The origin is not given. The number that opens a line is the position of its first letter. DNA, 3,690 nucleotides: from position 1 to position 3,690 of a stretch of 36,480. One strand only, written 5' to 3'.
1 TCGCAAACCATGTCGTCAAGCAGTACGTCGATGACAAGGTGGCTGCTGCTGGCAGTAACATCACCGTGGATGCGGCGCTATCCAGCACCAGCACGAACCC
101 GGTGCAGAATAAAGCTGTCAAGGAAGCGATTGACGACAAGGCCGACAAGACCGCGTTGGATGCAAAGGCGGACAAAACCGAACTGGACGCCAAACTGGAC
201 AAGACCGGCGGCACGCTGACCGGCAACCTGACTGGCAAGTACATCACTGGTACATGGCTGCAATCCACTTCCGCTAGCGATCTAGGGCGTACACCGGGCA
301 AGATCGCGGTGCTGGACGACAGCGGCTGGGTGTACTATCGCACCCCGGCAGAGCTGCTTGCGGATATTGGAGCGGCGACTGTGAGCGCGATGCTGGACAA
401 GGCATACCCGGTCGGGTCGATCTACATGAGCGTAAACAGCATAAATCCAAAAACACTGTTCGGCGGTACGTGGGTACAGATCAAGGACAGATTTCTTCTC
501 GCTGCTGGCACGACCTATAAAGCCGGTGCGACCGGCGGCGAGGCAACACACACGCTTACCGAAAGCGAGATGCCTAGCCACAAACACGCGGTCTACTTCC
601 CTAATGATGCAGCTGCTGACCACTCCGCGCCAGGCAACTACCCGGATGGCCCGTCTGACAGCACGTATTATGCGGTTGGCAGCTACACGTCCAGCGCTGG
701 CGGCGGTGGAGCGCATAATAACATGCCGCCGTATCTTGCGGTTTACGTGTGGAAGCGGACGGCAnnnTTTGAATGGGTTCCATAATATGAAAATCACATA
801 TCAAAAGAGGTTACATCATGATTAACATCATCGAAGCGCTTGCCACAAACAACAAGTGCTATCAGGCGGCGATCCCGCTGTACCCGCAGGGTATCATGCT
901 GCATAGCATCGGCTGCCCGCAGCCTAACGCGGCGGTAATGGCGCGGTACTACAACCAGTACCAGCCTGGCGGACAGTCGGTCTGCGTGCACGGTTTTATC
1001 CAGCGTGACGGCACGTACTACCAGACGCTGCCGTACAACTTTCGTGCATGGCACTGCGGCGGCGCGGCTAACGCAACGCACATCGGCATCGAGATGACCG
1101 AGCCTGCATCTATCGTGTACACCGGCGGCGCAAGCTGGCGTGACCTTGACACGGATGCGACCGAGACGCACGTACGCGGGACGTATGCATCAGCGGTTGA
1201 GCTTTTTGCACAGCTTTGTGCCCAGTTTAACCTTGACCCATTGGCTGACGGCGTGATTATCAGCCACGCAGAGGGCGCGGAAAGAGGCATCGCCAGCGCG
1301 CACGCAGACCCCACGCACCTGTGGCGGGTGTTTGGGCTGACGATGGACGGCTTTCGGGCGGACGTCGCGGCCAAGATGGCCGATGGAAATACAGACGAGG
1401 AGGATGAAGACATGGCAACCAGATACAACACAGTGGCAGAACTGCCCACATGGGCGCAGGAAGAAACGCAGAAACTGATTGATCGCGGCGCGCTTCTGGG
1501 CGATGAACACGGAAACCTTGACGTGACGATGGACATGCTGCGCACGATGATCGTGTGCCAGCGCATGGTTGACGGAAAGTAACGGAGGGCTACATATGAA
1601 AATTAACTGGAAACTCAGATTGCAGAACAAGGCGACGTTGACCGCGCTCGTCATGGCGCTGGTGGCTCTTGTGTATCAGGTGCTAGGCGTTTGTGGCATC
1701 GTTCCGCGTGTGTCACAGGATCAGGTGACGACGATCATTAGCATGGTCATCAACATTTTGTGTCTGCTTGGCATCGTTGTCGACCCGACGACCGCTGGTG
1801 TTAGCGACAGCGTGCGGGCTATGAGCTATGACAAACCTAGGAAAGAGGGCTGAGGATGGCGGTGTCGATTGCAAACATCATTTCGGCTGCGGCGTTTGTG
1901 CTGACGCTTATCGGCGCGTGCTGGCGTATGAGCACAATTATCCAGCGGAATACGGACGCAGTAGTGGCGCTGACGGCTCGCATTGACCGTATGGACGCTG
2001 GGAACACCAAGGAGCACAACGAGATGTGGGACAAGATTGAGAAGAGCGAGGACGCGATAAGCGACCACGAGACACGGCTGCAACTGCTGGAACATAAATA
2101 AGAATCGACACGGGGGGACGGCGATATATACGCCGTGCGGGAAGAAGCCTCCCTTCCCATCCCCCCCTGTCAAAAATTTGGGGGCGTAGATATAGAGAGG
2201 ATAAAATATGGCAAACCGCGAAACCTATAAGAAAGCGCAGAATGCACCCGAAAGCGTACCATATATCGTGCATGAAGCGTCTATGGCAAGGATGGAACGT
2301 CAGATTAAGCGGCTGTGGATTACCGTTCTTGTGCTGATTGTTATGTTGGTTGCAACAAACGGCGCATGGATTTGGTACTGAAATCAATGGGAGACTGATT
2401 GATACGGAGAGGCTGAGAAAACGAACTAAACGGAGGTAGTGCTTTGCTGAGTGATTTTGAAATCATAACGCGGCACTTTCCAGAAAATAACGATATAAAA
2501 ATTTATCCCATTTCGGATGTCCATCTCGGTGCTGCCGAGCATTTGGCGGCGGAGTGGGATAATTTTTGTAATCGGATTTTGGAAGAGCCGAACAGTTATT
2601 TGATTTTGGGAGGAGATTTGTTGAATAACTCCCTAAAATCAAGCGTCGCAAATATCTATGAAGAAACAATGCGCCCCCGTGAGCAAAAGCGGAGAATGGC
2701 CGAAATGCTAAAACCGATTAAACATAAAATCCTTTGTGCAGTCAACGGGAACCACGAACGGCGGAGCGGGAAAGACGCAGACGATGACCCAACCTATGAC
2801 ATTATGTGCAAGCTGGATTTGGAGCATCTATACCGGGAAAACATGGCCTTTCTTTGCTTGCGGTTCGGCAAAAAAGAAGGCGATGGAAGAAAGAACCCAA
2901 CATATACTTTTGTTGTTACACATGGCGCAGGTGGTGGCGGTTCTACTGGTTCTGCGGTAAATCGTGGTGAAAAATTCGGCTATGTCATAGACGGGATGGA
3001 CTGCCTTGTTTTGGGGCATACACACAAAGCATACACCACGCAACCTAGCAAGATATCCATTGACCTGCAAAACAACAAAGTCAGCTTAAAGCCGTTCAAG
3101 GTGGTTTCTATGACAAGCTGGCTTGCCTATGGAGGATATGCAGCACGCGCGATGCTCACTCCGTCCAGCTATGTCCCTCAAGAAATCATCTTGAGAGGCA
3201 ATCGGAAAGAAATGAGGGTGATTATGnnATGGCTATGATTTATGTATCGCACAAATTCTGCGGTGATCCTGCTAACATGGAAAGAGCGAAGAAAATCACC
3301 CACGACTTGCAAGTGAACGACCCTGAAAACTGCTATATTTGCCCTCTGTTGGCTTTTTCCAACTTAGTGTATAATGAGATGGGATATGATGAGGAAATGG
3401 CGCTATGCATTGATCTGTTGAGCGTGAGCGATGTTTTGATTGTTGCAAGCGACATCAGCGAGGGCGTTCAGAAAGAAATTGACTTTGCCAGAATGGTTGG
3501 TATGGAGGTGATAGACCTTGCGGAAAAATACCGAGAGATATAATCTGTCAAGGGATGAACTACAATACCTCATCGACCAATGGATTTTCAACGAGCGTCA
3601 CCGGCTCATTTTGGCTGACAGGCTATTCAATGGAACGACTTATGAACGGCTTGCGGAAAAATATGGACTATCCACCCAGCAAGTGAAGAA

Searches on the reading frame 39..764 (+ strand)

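Call 56: search_protein_families(library=pfam, proteins=[window:39-764:+], max_evalue=0.1)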
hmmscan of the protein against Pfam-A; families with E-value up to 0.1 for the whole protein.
window:39-764:+ (242 aa): 2 families
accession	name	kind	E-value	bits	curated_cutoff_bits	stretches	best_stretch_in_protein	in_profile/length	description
PF21939.1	Gp10_C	-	1.2e-23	85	27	1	118-241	1-139/139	Baseplate structural protein Gp10, C-terminal domain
PF16043.11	DUF4795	-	0.0018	18.1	34.8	1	22-56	59-93/208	Domain of unknown function (DUF4795)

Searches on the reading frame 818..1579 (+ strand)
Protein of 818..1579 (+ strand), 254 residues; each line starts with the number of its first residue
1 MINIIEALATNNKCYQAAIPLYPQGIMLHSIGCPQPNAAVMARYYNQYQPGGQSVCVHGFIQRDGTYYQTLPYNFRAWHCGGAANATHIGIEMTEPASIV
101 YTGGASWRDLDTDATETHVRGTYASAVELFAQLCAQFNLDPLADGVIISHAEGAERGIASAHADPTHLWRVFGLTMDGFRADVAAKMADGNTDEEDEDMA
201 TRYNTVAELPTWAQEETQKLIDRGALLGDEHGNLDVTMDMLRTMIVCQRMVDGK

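Call 56: search_protein_families(library=pfam, proteins=[window:818-1579:+], max_evalue=0.1)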
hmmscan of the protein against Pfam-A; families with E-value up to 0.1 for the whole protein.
window:818-1579:+ (254 aa): 1 family
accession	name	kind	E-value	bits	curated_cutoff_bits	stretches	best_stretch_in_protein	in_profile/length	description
PF01510.30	Amidase_2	-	4e-19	69.7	26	1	23-166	5-130/131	N-acetylmuramoyl-L-alanine amidase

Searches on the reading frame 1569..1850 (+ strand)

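Call 56: search_protein_families(library=pfam, proteins=[window:1569-1850:+], max_evalue=0.1)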
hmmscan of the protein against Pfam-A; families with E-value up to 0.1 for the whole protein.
window:1569-1850:+ (94 aa): 4 families
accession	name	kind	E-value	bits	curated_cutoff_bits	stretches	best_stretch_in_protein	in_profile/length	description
PF04531.18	Phage_holin_1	-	1e-23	84.1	22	1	12-91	1-82/82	Bacteriophage holin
PF04688.18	Holin_SPP1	-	0.0016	19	27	1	20-65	3-49/74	SPP1 phage holin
PF01061.29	ABC2_membrane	-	0.0067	16.4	26.9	1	20-72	129-181/211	ABC-2 type transporter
PF24003.1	DUF7319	-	0.052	13.4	27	1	22-88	114-183/205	Domain of unknown function (DUF7319)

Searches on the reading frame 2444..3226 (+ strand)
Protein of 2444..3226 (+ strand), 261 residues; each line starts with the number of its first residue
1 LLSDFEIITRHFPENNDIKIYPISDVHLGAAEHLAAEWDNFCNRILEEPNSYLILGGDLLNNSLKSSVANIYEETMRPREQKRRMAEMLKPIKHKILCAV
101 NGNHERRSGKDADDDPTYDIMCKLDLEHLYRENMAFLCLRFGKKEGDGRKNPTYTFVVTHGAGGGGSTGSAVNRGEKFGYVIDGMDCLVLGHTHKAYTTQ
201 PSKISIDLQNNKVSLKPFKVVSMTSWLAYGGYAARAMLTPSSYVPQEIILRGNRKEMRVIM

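Call 56: search_protein_families(library=pfam, proteins=[window:2444-3226:+], max_evalue=0.1)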
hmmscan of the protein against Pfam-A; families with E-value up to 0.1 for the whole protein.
window:2444-3226:+ (261 aa): 3 families
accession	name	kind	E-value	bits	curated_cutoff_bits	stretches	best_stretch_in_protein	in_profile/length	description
PF00149.33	Metallophos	-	6.8e-08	33.6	21.5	1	19-195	2-190/191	Calcineurin-like phosphoesterase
PF12850.12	Metallophos_2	-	0.0005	20.5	27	1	20-200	3-123/154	Calcineurin-like phosphoesterase superfamily domain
PF22941.1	TADA2A-like_3rd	-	0.071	13.7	27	0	37-87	14-62/77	Transcriptional adapter 2-alpha-like domain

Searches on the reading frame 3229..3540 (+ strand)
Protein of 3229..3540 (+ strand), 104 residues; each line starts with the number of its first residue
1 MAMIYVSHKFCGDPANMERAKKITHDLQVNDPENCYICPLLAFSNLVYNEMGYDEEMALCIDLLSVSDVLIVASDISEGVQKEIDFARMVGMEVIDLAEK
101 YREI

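Call 56: search_protein_families(library=pfam, proteins=[window:3229-3540:+], max_evalue=0.1)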
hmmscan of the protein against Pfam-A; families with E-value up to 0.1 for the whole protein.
window:3229-3540:+ (104 aa): 2 families
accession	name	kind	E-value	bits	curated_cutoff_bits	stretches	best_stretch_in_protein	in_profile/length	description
PF24963.1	DUF7768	-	1.6e-05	25.5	26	1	3-94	2-95/98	Domain of unknown function (DUF7768)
PF14359.12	DUF4406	-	0.018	15.9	22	1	43-95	39-90/91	Domain of unknown function (DUF4406)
